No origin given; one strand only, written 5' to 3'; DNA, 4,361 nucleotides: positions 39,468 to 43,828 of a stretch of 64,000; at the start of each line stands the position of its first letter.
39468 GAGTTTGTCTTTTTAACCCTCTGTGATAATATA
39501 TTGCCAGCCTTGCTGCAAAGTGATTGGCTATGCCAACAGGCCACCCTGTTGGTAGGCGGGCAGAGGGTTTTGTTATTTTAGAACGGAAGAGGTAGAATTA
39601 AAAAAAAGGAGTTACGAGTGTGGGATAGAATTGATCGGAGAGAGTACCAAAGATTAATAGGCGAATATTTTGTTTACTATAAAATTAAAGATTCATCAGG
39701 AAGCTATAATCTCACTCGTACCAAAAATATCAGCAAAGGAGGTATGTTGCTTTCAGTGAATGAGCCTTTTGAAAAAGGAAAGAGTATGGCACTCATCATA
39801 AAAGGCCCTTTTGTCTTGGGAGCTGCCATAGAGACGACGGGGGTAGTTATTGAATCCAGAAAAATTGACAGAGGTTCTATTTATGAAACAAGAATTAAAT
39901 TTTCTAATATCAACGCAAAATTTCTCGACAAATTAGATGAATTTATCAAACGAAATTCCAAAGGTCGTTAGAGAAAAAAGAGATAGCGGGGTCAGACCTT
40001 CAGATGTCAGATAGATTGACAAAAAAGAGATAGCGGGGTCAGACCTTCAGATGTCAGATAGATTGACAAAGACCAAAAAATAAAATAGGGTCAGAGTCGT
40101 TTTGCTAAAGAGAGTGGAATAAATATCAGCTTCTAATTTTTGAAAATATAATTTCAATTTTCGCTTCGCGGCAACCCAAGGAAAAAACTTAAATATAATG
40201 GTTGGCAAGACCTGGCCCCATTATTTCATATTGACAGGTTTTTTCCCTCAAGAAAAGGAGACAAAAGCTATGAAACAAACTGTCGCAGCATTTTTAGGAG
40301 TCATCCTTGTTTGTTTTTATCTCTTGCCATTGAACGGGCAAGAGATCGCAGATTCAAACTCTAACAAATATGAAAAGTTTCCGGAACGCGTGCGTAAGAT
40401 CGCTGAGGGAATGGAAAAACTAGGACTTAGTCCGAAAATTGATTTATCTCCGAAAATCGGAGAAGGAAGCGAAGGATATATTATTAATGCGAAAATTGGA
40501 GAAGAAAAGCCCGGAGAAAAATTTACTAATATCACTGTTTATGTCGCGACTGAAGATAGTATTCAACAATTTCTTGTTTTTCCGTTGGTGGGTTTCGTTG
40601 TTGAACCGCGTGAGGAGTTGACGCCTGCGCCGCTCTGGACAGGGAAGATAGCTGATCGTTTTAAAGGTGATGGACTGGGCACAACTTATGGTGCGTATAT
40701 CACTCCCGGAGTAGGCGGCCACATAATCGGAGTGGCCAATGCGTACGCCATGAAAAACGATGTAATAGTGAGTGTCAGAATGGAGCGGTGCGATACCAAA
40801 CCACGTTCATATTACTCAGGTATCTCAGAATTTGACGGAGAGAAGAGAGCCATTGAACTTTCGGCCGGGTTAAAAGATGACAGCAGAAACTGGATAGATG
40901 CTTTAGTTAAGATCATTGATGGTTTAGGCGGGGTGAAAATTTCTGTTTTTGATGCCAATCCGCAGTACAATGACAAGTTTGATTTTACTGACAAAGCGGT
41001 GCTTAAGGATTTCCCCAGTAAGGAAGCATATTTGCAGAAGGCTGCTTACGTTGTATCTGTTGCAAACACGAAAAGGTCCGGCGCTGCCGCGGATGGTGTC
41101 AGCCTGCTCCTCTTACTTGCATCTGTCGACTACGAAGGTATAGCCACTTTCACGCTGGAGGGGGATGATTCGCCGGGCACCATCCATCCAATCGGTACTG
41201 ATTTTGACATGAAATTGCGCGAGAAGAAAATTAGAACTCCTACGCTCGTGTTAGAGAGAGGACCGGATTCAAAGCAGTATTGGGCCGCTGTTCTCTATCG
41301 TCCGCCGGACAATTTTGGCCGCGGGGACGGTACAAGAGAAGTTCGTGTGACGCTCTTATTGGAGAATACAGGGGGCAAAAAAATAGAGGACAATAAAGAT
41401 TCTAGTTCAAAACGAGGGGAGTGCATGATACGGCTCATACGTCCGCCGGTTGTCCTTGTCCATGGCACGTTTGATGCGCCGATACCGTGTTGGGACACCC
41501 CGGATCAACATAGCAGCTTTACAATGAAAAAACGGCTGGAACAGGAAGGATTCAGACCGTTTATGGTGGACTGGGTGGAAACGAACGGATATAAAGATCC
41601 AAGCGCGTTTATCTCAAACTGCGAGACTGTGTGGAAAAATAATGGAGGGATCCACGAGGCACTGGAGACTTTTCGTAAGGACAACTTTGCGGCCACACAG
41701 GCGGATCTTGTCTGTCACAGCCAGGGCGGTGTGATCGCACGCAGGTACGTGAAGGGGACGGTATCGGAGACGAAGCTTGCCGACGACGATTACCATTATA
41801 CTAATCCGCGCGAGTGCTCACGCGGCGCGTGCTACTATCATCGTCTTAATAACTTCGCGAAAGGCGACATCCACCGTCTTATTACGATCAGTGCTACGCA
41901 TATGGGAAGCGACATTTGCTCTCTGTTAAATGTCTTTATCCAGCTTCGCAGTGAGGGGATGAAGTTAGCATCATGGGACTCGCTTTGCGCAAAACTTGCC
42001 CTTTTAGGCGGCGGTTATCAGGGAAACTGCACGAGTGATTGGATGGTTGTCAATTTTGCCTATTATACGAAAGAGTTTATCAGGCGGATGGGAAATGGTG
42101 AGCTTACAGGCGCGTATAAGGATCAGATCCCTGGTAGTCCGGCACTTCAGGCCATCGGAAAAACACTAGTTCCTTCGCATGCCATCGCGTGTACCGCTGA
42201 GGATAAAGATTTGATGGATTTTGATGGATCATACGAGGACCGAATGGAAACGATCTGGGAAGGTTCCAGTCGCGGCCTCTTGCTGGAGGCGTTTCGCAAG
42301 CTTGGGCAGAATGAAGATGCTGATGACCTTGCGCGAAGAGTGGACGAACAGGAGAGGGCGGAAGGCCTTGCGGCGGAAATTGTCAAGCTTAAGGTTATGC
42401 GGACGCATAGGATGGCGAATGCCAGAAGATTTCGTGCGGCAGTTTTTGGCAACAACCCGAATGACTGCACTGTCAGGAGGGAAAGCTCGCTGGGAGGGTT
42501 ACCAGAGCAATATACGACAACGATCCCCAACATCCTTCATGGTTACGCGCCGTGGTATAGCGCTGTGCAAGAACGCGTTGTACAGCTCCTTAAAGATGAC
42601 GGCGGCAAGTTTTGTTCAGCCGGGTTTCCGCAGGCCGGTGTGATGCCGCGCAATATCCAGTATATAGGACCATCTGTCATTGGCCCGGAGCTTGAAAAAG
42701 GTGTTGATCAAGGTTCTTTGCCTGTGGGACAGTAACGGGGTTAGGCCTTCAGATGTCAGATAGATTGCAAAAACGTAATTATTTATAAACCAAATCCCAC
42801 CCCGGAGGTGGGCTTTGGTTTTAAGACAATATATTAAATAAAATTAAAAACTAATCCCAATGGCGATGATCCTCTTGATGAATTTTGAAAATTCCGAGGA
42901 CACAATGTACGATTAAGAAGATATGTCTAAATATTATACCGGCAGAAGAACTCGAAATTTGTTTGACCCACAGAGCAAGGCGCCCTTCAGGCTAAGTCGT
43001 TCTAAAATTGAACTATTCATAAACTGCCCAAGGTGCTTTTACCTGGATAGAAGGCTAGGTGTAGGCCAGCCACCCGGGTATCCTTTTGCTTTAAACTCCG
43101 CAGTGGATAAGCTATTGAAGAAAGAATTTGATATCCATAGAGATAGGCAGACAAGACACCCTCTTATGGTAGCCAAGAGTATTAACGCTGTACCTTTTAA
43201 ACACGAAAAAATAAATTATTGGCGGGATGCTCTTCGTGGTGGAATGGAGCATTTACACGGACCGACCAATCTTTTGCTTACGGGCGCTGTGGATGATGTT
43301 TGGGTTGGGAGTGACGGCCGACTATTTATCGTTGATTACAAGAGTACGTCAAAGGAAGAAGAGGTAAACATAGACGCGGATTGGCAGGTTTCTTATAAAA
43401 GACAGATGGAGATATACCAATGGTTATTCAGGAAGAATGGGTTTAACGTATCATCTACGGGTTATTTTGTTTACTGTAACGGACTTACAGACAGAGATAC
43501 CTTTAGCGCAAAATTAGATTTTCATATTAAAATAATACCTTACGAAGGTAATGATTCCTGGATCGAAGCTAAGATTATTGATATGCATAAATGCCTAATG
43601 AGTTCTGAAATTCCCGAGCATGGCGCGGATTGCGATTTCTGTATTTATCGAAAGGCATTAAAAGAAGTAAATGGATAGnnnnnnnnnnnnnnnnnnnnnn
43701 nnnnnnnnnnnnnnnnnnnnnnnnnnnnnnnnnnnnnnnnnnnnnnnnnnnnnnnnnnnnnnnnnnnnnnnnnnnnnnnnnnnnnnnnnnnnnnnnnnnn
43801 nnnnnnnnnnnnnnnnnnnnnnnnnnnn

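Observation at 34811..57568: Four copies of a roughly 330-bp structured intergenic element with modular ends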

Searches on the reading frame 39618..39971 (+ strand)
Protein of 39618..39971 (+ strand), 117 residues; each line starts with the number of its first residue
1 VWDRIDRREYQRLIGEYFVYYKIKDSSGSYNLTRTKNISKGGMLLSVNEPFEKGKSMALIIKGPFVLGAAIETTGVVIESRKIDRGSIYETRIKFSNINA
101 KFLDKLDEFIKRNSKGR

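Call 15: search_protein_families(library=pfam, proteins=[window:39618-39971:+], max_evalue=0.01)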
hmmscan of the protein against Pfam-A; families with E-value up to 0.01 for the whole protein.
window:39618-39971:+ (117 aa): 2 families
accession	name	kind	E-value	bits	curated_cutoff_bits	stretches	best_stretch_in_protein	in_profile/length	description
PF07238.19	PilZ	-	5.9e-10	39.8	22.5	1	6-111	1-101/102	PilZ domain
PF08512.18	Rttp106-like_middle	-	0.0092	16.7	25.5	0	90-113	62-85/91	Histone chaperone Rttp106-like, middle domain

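Call 16: find_encoding_contigs(protein=window:39618-39971:+, flank=10000, max_places=10)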
Protein window:39618-39971:+ (117 aa): no gene with exactly this product is on record in the collection.

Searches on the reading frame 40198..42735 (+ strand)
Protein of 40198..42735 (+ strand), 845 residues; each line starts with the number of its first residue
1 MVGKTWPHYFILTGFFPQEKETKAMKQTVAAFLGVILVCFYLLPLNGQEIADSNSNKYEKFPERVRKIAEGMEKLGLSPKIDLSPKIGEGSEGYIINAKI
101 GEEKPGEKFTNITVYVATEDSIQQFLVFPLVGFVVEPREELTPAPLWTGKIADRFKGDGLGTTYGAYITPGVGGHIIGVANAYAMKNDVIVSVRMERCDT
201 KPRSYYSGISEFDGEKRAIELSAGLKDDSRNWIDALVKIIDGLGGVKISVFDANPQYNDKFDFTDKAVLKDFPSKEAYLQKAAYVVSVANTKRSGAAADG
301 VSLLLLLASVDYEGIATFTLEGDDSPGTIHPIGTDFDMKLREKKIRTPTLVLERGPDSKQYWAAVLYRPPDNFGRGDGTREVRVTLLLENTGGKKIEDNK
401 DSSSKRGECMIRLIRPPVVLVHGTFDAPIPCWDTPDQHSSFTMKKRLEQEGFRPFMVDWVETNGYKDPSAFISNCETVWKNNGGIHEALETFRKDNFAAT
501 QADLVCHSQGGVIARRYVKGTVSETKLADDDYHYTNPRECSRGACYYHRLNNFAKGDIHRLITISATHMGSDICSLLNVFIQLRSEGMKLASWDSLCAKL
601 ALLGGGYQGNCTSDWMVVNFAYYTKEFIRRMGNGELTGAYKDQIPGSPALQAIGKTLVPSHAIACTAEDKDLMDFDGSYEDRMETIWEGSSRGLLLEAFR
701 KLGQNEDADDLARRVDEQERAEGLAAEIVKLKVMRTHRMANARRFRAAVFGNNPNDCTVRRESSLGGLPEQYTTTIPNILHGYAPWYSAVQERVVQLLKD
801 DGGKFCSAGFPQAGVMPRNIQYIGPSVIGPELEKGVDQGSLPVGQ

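Call 15: search_protein_families(library=pfam, proteins=[window:40198-42735:+], max_evalue=0.01)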
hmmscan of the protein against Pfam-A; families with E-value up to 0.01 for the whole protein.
window:40198-42735:+ (845 aa): 2 families
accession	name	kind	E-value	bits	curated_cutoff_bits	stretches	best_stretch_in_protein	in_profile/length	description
PF02089.21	Palm_thioest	-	1.4e-05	25.4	26.8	1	417-520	1-93/254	Palmitoyl protein thioesterase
PF01674.24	Lipase_2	-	4.1e-05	23.7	20.3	1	417-524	3-99/219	Lipase (class 2)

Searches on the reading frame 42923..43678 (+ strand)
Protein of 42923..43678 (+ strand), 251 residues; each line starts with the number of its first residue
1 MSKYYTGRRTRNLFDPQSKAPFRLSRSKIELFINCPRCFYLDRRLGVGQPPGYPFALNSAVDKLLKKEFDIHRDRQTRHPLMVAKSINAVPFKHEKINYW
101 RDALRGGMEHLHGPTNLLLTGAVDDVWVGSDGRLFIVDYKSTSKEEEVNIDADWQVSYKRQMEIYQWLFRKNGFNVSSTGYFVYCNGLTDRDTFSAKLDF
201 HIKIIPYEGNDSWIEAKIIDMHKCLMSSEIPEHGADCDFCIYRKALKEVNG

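Call 33: search_protein_families(library=pfam, proteins=[window:42923-43678:+], max_evalue=0.01)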
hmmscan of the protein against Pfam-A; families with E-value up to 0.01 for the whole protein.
window:42923-43678:+ (251 aa): 2 families
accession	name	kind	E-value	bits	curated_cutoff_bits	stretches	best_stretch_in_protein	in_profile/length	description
PF12705.13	PDDEXK_1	-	2.8e-13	50.8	22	1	23-243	1-243/247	PD-(D/E)XK nuclease superfamily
PF02011.21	Glyco_hydro_48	-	0.0063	15.5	25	1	142-173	330-361/619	Glycosyl hydrolase family 48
